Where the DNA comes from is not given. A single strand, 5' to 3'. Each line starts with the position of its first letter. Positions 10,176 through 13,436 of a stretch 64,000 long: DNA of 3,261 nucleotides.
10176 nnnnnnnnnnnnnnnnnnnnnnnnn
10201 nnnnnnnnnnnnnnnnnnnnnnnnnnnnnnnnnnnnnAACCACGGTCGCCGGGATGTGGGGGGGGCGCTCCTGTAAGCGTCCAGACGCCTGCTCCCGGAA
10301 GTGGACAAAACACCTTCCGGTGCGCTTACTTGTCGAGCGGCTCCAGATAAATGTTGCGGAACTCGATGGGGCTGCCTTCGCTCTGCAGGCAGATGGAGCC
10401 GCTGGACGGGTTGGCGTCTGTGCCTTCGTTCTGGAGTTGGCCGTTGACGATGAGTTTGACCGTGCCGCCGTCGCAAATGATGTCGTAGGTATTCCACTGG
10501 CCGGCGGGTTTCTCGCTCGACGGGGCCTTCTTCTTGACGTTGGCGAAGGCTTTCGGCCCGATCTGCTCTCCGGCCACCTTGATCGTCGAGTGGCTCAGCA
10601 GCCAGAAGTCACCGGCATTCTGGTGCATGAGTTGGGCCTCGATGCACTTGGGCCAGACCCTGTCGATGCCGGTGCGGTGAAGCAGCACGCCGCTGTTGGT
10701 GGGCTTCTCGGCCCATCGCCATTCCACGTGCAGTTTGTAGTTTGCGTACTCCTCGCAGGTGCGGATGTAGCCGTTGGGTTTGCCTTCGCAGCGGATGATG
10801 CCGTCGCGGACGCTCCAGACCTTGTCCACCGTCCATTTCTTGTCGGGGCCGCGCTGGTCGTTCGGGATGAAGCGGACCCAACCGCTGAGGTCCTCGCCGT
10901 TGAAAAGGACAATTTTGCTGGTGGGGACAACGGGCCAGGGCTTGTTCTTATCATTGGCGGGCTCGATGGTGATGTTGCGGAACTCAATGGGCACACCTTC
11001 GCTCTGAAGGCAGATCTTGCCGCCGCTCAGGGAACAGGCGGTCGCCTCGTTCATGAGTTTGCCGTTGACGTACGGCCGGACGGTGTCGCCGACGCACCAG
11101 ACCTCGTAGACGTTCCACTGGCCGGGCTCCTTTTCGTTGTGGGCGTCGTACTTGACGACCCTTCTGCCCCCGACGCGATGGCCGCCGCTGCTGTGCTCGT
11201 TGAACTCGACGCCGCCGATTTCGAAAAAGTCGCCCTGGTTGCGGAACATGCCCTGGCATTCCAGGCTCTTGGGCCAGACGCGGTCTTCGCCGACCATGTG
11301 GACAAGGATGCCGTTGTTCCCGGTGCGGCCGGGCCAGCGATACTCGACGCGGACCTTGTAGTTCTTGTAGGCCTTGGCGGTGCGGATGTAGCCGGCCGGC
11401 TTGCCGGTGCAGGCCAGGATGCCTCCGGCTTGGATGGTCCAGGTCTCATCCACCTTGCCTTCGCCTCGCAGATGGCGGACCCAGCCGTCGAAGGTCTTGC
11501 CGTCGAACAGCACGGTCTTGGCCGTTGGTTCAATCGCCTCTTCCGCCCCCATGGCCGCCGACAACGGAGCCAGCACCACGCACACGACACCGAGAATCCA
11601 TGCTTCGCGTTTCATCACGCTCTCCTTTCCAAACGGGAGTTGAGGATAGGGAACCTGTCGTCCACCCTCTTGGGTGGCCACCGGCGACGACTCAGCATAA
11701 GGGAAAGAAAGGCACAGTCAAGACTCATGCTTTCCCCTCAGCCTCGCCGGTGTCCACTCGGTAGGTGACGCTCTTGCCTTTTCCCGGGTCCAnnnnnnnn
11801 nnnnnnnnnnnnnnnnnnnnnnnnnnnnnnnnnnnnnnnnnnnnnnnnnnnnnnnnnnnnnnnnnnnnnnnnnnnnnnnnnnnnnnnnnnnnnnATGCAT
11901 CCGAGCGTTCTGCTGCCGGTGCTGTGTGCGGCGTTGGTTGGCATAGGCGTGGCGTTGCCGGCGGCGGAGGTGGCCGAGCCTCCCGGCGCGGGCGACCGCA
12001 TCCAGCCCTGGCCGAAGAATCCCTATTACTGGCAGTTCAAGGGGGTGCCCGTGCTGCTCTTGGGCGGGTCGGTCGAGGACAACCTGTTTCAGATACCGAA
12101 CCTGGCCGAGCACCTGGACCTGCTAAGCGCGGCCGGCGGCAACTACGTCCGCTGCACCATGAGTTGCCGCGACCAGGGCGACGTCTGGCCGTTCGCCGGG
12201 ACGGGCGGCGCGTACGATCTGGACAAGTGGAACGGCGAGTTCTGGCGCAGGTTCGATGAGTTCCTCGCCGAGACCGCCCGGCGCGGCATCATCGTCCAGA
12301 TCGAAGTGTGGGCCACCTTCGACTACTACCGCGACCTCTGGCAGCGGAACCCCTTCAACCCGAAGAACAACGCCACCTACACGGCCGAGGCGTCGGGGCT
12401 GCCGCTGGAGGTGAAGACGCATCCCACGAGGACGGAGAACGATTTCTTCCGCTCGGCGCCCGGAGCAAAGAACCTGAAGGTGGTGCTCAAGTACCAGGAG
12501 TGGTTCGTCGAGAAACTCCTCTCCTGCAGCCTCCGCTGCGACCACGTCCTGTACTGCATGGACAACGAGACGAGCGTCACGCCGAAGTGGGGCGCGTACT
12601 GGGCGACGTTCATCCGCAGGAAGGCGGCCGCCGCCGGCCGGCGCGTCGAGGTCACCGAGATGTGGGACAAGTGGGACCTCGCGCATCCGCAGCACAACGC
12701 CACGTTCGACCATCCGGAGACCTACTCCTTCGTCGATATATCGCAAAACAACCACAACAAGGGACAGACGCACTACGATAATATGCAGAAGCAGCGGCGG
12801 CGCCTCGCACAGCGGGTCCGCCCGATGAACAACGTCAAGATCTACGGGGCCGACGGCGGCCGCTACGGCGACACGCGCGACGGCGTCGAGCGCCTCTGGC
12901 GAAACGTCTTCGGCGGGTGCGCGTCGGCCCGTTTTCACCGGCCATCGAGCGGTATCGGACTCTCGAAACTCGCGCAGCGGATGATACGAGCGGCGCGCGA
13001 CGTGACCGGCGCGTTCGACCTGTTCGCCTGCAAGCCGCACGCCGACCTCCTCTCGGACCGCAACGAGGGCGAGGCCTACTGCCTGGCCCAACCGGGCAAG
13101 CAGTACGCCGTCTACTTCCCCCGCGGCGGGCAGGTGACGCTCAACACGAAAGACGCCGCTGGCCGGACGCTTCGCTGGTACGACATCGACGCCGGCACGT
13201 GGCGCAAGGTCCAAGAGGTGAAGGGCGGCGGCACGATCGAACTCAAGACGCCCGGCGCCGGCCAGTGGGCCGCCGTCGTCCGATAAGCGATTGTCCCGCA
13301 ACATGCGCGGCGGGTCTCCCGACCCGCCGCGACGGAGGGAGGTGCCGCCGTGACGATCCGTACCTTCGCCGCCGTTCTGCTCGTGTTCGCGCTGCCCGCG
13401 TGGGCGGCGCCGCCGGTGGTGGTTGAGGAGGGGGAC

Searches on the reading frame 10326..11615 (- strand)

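Call 17: search_protein_families(library=pfam, proteins=[window:10326-11615:-], max_evalue=0.001)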
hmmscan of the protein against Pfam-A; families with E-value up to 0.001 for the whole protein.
window:10326-11615:- (429 aa): 2 families
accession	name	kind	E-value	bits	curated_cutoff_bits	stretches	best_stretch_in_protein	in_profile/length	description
PF06439.18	3keto-disac_hyd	-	1.5e-71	240.8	26.8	2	235-424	3-186/187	3-keto-disaccharide hydrolase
PF13385.13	Laminin_G_3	-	1.1e-05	26.1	27.6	0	366-403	72-110/151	Concanavalin A-like lectin/glucanases superfamily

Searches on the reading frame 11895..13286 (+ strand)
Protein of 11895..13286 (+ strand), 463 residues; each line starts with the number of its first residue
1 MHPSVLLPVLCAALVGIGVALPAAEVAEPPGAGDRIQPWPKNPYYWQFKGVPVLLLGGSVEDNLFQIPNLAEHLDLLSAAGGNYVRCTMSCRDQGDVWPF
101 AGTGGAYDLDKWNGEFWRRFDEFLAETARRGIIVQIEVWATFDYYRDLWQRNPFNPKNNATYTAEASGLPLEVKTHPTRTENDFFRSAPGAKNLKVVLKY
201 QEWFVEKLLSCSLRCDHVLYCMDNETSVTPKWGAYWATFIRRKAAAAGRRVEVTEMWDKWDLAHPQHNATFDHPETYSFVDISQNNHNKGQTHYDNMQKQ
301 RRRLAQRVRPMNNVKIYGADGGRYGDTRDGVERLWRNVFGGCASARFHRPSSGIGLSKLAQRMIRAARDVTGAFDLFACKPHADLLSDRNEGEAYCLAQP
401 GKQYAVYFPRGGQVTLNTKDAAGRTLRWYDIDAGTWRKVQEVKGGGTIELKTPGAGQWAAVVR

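Call 17: search_protein_families(library=pfam, proteins=[window:11895-13286:+], max_evalue=0.001)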
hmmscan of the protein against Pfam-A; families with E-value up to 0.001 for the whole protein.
window:11895-13286:+ (463 aa): 1 family
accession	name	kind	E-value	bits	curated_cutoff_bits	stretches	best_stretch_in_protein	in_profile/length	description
PF12904.13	Collagen_bind_2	-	2.7e-08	34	22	1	387-455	9-80/92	Putative collagen-binding domain of a collagenase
